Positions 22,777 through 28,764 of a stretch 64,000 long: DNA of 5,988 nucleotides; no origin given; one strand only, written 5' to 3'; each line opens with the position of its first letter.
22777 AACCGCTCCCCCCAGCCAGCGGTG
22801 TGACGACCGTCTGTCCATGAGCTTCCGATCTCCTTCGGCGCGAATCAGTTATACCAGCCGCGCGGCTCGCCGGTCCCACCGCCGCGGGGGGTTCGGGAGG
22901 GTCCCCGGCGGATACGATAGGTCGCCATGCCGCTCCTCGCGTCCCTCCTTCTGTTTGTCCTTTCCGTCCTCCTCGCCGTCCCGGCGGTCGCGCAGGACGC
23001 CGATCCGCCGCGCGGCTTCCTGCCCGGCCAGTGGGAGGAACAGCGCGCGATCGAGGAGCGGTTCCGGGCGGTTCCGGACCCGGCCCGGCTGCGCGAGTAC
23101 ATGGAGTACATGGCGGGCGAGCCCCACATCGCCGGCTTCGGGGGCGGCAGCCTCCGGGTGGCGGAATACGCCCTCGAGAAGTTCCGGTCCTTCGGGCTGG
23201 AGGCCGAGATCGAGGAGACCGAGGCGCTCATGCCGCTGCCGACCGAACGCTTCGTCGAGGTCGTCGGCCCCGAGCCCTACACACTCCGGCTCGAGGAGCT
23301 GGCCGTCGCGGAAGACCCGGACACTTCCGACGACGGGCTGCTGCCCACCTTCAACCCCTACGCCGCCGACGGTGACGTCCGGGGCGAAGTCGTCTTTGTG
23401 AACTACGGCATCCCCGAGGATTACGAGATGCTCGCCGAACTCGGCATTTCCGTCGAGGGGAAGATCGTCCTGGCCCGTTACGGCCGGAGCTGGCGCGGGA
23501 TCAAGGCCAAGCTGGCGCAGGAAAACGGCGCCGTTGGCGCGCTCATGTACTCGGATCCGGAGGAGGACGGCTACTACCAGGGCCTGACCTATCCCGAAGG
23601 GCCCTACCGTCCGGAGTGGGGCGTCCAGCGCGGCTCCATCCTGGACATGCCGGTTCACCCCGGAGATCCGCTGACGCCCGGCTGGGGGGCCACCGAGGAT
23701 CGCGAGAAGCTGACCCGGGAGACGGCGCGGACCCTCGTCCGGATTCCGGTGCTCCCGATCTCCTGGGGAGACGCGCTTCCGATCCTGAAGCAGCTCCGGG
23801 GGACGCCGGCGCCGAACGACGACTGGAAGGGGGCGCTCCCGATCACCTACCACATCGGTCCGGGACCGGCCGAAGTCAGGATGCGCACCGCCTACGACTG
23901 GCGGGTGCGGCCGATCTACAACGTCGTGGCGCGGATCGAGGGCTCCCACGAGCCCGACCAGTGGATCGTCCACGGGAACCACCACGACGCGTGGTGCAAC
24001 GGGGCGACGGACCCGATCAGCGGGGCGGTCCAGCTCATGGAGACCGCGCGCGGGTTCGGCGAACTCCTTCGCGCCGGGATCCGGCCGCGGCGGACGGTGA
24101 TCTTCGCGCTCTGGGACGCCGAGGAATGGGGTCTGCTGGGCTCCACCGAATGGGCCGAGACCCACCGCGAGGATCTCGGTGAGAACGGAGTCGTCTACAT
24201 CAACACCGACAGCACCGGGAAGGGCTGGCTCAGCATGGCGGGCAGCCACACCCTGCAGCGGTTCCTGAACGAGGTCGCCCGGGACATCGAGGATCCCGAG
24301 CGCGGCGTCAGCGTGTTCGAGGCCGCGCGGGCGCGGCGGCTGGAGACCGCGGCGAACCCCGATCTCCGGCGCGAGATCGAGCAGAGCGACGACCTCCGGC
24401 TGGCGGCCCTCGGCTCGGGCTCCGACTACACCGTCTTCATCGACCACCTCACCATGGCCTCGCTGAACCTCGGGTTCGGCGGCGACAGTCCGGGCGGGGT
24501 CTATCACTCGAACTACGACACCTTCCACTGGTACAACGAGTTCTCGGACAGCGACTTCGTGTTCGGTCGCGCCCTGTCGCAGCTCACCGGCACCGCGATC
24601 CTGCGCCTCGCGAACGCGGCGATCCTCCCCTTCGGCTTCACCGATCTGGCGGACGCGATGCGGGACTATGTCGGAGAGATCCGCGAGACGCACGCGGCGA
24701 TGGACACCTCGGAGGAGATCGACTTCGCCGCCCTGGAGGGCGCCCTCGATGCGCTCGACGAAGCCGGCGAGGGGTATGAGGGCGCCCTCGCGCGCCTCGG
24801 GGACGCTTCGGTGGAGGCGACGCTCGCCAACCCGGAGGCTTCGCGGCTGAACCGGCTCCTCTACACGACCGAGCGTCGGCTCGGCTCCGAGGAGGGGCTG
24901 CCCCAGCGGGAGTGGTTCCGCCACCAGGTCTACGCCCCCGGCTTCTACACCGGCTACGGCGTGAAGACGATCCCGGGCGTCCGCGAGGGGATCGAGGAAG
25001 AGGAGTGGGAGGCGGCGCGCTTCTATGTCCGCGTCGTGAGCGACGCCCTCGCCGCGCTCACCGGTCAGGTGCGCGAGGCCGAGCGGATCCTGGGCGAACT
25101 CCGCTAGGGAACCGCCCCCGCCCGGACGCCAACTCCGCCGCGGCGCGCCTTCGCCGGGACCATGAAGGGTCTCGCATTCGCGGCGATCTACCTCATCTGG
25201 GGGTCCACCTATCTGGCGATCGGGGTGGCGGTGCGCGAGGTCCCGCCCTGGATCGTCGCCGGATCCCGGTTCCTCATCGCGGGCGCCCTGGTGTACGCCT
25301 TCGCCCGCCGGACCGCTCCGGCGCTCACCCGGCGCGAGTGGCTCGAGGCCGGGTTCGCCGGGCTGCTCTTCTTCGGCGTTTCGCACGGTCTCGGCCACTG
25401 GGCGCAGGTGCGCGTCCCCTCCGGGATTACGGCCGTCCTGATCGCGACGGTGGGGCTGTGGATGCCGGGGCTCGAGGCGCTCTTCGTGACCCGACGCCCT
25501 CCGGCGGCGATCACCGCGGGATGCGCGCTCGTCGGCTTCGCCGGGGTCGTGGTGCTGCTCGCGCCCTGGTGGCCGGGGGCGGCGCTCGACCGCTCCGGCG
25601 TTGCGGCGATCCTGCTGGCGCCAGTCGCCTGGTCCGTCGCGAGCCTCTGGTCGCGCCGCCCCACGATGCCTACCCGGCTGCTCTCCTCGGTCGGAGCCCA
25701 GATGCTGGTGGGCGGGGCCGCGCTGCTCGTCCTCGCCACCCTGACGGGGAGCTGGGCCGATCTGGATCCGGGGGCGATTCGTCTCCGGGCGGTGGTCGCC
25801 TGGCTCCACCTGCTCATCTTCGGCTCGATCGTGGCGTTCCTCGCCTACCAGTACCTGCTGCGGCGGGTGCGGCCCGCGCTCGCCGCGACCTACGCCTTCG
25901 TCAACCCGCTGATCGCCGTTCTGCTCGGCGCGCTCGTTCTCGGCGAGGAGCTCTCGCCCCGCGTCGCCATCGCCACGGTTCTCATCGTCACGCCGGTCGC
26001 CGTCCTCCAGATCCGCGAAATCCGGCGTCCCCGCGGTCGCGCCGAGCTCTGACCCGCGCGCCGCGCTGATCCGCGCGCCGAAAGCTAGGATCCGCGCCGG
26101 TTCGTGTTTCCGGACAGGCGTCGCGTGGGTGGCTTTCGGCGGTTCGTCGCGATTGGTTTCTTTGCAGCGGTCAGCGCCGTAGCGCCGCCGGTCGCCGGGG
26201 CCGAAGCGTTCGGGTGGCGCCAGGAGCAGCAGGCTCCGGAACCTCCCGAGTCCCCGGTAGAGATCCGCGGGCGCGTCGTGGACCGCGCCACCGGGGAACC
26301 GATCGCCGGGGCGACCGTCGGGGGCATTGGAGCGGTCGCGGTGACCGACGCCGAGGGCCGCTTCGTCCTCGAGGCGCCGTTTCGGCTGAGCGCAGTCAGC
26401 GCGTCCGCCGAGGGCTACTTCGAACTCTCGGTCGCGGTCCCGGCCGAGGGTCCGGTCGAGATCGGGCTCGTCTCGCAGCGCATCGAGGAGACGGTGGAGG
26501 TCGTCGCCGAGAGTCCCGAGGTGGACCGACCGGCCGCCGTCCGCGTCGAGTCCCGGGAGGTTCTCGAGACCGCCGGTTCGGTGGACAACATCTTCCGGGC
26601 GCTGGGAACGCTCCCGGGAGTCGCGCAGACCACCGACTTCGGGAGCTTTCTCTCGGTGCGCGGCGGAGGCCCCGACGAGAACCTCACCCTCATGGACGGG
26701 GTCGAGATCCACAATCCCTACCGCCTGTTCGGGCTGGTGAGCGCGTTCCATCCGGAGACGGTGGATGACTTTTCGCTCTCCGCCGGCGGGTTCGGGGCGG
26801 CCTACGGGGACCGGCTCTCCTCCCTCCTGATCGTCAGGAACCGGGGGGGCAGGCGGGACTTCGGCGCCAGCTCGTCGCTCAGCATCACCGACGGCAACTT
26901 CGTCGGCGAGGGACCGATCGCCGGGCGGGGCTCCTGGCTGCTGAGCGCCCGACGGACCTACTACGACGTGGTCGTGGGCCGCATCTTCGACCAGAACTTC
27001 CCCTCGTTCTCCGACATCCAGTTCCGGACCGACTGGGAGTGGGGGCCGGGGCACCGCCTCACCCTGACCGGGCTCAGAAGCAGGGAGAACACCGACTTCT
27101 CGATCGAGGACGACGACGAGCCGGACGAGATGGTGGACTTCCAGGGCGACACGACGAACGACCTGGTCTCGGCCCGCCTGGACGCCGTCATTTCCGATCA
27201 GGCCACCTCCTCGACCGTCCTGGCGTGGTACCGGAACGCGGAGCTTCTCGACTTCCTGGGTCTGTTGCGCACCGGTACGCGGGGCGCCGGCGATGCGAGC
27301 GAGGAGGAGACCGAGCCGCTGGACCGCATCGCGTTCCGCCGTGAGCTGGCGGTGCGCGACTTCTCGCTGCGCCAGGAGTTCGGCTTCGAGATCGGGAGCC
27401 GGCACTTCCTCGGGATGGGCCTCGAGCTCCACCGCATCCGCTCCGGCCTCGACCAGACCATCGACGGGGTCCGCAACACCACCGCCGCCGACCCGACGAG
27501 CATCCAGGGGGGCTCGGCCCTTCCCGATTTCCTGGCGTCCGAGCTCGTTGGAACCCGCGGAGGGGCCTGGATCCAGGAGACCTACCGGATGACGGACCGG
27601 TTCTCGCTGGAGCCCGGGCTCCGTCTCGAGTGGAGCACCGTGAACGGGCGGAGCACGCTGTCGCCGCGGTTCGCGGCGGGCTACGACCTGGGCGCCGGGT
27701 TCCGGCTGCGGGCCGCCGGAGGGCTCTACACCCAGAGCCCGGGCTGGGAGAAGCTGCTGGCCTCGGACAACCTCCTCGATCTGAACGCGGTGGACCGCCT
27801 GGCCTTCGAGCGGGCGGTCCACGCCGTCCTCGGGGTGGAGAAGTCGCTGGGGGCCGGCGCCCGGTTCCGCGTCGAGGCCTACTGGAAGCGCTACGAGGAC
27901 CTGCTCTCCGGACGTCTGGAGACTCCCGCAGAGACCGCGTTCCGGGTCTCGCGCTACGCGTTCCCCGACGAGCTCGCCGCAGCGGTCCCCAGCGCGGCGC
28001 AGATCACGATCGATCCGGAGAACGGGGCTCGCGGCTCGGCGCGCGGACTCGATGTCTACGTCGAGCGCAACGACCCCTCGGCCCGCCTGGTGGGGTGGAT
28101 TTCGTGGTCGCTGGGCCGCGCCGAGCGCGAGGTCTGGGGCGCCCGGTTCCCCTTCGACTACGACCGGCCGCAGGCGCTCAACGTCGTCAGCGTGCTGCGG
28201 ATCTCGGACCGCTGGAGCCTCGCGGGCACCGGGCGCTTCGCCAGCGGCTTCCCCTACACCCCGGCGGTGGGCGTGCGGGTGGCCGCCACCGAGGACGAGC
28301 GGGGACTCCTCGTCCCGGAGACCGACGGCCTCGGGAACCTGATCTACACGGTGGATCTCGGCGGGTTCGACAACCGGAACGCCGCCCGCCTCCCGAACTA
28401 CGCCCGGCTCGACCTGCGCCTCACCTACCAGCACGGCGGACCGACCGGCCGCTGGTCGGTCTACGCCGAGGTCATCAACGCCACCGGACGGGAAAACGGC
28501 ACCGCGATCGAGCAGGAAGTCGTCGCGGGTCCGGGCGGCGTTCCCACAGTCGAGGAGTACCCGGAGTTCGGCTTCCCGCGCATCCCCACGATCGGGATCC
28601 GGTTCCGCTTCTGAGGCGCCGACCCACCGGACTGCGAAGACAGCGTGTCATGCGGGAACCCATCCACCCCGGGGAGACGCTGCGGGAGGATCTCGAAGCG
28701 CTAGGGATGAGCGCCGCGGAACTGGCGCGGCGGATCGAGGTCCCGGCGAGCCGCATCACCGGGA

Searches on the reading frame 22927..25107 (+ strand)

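Call 83: search_protein_families(library=pfam, proteins=[window:22927-25107:+], max_evalue=0.00001)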
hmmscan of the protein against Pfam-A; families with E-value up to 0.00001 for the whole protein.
window:22927-25107:+ (726 aa): 3 families
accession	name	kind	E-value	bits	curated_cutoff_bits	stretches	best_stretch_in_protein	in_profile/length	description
PF04253.20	TFR_dimer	-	2.3e-19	70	27.1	1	598-711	1-116/121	Transferrin receptor-like dimerisation domain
PF04389.22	Peptidase_M28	-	3.5e-19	69.7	21.3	1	332-533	1-174/193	Peptidase family M28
PF02225.27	PA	-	4.2e-09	36.9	23.9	1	151-235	1-89/95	PA domain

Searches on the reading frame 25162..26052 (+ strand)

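Call 83: search_protein_families(library=pfam, proteins=[window:25162-26052:+], max_evalue=0.00001)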
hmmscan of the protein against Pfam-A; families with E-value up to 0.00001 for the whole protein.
window:25162-26052:+ (296 aa): 1 family
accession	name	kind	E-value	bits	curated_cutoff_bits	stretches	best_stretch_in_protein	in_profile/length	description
PF00892.27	EamA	-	1.7e-24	87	28.2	2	145-280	2-131/135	EamA-like transporter family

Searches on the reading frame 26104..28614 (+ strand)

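Call 83: search_protein_families(library=pfam, proteins=[window:26104-28614:+], max_evalue=0.00001)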
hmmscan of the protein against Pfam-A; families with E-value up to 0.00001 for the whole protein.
window:26104-28614:+ (836 aa): 3 families
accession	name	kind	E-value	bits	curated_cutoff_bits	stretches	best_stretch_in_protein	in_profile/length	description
PF00593.30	TonB_dep_Rec_b-barrel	-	4.6e-13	50.3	27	1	320-792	28-435/436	TonB dependent receptor-like, beta-barrel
PF07715.20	Plug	-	4e-10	40.6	23.9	1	141-236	4-101/107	TonB-dependent Receptor Plug Domain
PF13620.12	CarboxypepD_reg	-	6.3e-07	30.1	32.3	1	54-109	2-63/82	Carboxypeptidase regulatory-like domain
